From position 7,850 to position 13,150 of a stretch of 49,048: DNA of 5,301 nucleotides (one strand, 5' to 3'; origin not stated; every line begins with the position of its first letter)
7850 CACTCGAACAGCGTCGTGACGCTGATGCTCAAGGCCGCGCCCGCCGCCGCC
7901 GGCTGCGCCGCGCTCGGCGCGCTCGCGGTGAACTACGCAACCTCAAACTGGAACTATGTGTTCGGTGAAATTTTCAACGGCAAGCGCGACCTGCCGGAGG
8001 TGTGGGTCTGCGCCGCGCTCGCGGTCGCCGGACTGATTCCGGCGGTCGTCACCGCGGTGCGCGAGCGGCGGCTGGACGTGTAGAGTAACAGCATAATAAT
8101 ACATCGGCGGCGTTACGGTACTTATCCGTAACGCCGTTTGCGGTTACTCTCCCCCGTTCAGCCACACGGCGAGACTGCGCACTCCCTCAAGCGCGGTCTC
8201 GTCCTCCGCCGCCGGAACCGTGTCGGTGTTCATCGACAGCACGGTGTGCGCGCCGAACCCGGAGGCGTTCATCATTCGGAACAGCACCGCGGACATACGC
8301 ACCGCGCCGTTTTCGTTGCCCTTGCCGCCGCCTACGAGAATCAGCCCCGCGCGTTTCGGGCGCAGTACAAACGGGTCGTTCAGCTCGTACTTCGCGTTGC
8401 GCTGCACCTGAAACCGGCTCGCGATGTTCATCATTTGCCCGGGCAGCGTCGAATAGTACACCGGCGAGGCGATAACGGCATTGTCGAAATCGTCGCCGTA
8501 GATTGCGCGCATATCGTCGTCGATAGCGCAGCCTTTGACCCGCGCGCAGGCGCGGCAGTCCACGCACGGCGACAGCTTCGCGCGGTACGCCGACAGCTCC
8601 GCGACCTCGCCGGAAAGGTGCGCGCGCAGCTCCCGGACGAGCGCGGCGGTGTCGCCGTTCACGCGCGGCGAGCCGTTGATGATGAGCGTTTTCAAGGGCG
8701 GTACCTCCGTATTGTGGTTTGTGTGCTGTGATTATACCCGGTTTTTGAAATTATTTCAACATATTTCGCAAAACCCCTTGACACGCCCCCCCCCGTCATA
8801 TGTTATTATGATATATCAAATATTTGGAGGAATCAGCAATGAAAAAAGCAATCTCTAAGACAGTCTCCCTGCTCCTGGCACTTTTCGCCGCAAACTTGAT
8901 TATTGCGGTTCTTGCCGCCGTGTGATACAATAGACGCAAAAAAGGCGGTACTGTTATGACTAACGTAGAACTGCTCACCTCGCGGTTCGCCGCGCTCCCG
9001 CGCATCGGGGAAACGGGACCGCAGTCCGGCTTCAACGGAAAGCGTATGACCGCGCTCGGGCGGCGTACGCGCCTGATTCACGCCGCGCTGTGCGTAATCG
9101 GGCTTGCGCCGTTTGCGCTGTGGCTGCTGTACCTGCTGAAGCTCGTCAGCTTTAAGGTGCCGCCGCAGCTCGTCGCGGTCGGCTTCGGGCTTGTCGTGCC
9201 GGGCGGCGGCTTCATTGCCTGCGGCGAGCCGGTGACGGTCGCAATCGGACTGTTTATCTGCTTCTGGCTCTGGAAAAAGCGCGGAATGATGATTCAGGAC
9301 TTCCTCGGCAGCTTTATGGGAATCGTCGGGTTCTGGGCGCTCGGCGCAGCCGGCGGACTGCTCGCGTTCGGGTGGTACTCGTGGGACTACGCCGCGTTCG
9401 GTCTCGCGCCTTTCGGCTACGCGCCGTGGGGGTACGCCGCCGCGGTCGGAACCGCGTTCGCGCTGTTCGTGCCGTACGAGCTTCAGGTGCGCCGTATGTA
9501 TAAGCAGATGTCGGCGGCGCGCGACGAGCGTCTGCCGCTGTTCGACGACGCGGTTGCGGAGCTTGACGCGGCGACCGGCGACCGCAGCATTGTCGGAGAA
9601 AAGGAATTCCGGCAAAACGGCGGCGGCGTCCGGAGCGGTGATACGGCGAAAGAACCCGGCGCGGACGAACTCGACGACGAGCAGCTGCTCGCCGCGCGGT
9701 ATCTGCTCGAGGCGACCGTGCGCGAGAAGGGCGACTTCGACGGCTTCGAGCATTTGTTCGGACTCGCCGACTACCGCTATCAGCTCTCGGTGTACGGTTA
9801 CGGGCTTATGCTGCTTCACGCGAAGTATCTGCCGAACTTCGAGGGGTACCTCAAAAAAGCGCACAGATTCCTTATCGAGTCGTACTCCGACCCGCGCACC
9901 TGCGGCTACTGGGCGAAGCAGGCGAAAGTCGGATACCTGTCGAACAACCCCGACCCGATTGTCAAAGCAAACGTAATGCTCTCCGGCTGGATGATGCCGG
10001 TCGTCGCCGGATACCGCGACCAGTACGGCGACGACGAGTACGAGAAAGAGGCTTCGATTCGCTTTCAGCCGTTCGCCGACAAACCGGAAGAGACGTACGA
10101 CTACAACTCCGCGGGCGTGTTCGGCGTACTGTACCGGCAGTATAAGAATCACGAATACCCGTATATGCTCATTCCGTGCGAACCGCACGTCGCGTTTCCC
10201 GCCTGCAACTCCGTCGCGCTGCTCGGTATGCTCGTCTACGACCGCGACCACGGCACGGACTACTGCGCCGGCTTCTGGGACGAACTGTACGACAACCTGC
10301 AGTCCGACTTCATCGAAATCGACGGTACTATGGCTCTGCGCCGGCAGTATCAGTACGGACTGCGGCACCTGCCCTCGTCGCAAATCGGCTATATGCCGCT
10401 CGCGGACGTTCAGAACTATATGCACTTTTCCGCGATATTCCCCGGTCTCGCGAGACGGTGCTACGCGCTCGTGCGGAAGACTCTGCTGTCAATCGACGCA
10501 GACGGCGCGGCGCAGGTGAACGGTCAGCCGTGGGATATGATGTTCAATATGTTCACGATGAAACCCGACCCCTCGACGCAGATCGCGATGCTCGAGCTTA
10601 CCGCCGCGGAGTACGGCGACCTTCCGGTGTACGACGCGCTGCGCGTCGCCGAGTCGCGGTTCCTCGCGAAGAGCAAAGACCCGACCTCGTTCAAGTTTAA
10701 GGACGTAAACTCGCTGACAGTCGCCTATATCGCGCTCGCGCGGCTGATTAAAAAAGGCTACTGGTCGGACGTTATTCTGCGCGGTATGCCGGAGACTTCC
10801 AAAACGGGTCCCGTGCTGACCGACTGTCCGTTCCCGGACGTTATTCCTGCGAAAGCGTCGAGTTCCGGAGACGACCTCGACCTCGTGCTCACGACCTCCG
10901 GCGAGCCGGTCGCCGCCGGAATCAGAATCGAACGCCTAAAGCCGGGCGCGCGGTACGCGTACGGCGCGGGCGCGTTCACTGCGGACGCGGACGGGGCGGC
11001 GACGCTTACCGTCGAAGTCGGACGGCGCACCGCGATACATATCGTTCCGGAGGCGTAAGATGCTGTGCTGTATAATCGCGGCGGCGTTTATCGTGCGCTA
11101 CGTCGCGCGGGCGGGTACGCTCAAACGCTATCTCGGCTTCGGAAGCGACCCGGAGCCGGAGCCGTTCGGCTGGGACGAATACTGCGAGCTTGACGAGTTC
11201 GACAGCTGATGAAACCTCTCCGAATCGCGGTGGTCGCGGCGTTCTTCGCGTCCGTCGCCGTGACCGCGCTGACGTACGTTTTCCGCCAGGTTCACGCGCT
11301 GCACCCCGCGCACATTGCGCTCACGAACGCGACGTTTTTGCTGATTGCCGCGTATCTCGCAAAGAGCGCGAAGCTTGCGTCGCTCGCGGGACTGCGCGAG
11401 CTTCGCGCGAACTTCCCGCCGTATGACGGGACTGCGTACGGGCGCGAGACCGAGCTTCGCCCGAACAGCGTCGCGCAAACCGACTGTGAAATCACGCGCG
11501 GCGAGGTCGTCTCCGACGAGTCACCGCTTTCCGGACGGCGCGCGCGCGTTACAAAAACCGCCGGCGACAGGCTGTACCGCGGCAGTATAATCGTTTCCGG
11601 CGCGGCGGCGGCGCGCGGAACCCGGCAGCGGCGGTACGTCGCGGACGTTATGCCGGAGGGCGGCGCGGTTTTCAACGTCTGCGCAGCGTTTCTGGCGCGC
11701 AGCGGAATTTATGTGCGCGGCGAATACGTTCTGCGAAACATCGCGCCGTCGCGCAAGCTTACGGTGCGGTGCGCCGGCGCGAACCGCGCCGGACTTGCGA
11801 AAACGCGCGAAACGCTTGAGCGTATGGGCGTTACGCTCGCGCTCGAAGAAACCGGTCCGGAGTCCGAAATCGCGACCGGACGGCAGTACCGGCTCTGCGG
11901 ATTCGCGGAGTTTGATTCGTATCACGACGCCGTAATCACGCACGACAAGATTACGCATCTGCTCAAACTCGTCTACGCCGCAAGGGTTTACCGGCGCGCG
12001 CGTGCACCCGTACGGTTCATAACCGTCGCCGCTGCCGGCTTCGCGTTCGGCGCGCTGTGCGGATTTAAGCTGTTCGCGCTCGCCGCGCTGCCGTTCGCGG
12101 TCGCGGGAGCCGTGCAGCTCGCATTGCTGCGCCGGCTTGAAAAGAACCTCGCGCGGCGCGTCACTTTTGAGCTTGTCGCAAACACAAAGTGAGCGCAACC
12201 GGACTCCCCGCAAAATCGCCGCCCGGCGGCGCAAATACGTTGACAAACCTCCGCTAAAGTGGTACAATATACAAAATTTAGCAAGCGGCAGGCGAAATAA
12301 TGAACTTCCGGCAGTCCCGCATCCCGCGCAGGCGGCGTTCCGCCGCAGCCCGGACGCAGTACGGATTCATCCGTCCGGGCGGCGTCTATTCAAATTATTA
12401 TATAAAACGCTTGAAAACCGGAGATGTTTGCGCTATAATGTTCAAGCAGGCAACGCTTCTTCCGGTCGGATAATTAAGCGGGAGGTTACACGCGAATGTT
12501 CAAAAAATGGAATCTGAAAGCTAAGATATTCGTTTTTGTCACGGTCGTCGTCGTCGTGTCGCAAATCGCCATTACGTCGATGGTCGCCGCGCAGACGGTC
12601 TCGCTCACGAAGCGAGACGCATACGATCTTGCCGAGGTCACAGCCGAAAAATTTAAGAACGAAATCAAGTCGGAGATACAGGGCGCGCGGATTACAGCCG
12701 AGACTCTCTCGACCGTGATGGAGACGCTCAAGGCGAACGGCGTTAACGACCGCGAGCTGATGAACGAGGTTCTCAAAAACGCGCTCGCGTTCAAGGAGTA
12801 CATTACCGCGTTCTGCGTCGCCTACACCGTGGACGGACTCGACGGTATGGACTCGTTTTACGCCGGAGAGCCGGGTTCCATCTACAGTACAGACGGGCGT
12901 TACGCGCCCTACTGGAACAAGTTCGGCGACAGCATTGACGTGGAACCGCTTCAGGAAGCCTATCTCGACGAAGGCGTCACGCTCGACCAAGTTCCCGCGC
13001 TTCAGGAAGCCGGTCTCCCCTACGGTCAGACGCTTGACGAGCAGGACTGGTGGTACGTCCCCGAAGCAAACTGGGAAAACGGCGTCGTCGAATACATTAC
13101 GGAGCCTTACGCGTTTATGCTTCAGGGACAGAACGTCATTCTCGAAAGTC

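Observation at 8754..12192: Translationally coupled membrane operon: 28-aa peptide, 700-aa polytopic protein, 49-aa peptide, dead mini P-type ATPase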

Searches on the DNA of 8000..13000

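Call 63: search_rna_families(source=window, start=8000, end=13000, threshold=evalue, max_evalue=0.1)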
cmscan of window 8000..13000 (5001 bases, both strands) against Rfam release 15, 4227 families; matches with E-value up to 0.1: 0.
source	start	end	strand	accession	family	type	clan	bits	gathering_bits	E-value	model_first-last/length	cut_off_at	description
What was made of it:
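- Tried and rejected: A structured RNA or riboswitch in the leader or junctions: no Rfam hit at E ≤ 0.1 in 8000-13000 (call 63).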

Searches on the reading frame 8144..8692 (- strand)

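Call 36: search_protein_families(library=pfam, proteins=[window:8144-8692:-], max_evalue=0.01)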
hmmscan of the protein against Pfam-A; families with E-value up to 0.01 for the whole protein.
window:8144-8692:- (182 aa): 2 families
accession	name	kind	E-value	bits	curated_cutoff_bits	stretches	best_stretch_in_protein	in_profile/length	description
PF03358.20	FMN_red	-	4.9e-12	46.1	24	1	1-144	2-138/152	NADPH-dependent FMN reductase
PF02525.22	Flavodoxin_2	-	0.0026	17.9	27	1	1-146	2-164/198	Flavodoxin-like fold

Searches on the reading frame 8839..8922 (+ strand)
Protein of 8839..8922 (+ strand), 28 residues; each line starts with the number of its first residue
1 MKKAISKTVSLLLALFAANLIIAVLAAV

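Call 6: search_protein_families(library=pfam, proteins=[window:8839-8922:+], max_evalue=1)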
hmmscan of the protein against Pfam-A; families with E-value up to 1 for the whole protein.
window:8839-8922:+ (28 aa): 0 families

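Call 7: search_protein_families(library=ncbifam, proteins=[window:8839-8922:+], max_evalue=1)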
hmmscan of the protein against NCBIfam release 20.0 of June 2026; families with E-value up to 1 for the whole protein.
window:8839-8922:+ (28 aa): 0 families

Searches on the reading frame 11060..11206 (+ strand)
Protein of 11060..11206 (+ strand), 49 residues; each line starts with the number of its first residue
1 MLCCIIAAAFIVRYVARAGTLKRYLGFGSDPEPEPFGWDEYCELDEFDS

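Call 6: search_protein_families(library=pfam, proteins=[window:11060-11206:+], max_evalue=1)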
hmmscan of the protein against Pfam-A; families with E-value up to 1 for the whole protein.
window:11060-11206:+ (49 aa): 0 families

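Call 7: search_protein_families(library=ncbifam, proteins=[window:11060-11206:+], max_evalue=1)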
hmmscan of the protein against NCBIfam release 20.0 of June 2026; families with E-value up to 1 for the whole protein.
window:11060-11206:+ (49 aa): 0 families

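Call 31: find_related_loci(query=A3, collection=metagenome_contigs, flank=6000)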
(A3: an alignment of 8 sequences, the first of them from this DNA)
Query A3 (49 aa) in metagenome_contigs; peptide patterns used: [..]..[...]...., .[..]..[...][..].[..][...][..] (x = any residue, [..] = any of these).
53 stretches matched a pattern; 23 encode a relative of the query (tblastn E <= 1e-3); 23 distinct loci.
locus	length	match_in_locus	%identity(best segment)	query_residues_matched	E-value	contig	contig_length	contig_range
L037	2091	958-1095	60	3-49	2e-15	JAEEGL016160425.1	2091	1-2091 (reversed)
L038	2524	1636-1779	57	1-49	3e-15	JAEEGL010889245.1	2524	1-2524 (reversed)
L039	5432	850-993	57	1-49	1e-14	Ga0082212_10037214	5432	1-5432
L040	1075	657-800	55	1-49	1e-14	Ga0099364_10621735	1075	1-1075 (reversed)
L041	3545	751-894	53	1-49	4e-14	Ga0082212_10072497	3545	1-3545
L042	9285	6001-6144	55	1-49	4e-14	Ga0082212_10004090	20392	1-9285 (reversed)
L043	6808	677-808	58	3-47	1e-13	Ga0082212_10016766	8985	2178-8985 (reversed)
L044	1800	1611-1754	53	1-49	2e-13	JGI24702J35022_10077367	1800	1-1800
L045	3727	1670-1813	55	1-49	2e-13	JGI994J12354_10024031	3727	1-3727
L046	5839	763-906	55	1-49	3e-13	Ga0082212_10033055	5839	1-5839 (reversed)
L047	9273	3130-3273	55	1-49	3e-13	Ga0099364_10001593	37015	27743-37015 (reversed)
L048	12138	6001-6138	51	3-49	5e-13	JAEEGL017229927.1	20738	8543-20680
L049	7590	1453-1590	57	1-47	4e-13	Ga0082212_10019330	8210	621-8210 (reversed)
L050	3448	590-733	55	1-49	4e-13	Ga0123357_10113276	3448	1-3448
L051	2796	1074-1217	53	1-49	4e-13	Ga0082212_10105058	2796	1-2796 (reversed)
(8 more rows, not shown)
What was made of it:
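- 11060..11209 (+): ORF3, 49 aa: MxCC micro-protein with an invariant M1-x-C3-C4, one TM helix, a K/R-rich juxtamembrane stretch and the acidic tail YLGF.................. Its SD (GGAGG, 11049-11053) lies inside ORF2. 23 metagenome loci (call 31).
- Tried and rejected: It worked with 8 closer sequences (call 31).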

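Call 73: search_protein_representatives(protein=window:11060-11206:+)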
Query: 49 residues. Proteins with E-value up to 0.001 (for the whole library): 12; up to 1e-10: 2; up to 1e-30: 0. The best 12 are listed.
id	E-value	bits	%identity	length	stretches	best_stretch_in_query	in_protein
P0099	1.0e-14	69.4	67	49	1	1-45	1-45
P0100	4.7e-11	58.0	60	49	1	1-45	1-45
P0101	1.9e-10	56.1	56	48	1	1-49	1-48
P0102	9.8e-10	53.9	51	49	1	1-47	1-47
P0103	1.9e-09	52.9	50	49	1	1-48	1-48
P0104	5.7e-09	51.5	54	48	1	1-47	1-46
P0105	8.7e-09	50.9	50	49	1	1-48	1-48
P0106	4.1e-08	48.8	50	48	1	1-49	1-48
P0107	8.3e-07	44.7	49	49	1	1-47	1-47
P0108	1.1e-06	44.4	49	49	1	1-49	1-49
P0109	3.1e-04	36.7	41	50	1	1-47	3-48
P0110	3.7e-04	36.5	43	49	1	1-49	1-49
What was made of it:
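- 11060..11209 (+): 12 clusters among 1.84e9 representatives, all 48-50 aa, none fused (call 73).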

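Call 85: list_cluster_members(proteins=[P0099, P0101, P0093, P0097, P0003, P0008])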
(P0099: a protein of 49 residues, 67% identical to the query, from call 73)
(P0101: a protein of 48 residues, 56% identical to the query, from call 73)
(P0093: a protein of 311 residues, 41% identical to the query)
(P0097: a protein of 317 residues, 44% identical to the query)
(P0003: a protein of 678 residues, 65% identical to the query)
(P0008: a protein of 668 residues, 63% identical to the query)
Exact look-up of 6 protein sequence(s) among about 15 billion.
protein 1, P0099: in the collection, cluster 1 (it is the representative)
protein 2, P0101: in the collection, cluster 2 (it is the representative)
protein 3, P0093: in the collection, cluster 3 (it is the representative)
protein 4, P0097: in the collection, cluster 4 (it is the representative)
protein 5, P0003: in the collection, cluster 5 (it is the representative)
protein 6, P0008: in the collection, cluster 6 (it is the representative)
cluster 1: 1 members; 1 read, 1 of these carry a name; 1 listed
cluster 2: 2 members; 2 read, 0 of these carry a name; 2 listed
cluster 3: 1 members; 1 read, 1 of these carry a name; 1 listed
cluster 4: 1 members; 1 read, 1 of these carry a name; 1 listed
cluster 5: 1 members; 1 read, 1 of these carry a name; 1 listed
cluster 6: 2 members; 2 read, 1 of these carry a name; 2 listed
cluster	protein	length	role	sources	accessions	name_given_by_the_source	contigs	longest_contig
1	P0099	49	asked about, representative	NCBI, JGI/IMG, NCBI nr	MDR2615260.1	MAG: hypothetical protein LBC28_01635 [Oscillospiraceae bacterium] | hypothetical protein | hypothetical protein [Oscillospiraceae bacterium]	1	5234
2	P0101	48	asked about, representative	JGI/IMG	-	-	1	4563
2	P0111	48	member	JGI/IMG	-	-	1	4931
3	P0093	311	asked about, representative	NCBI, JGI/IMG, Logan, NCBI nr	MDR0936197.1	MAG: hypothetical protein LBM98_05885 [Oscillospiraceae bacterium] | cation transport ATPase | hypothetical protein [Oscillospiraceae bacterium]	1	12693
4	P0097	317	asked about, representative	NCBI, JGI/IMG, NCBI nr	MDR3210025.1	MAG: hypothetical protein LBT36_05330 [Oscillospiraceae bacterium] | hypothetical protein | hypothetical protein [Oscillospiraceae bacterium]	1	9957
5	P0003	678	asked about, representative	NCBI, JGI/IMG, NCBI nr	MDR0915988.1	MAG: hypothetical protein LBN02_02225 [Oscillospiraceae bacterium] | MFS family permease | hypothetical protein [Oscillospiraceae bacterium]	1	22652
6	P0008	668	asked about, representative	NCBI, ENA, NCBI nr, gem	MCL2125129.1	MAG: hypothetical protein FWH33_03980 [Oscillospiraceae bacterium] | hypothetical protein [Oscillospiraceae bacterium]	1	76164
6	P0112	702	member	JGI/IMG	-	-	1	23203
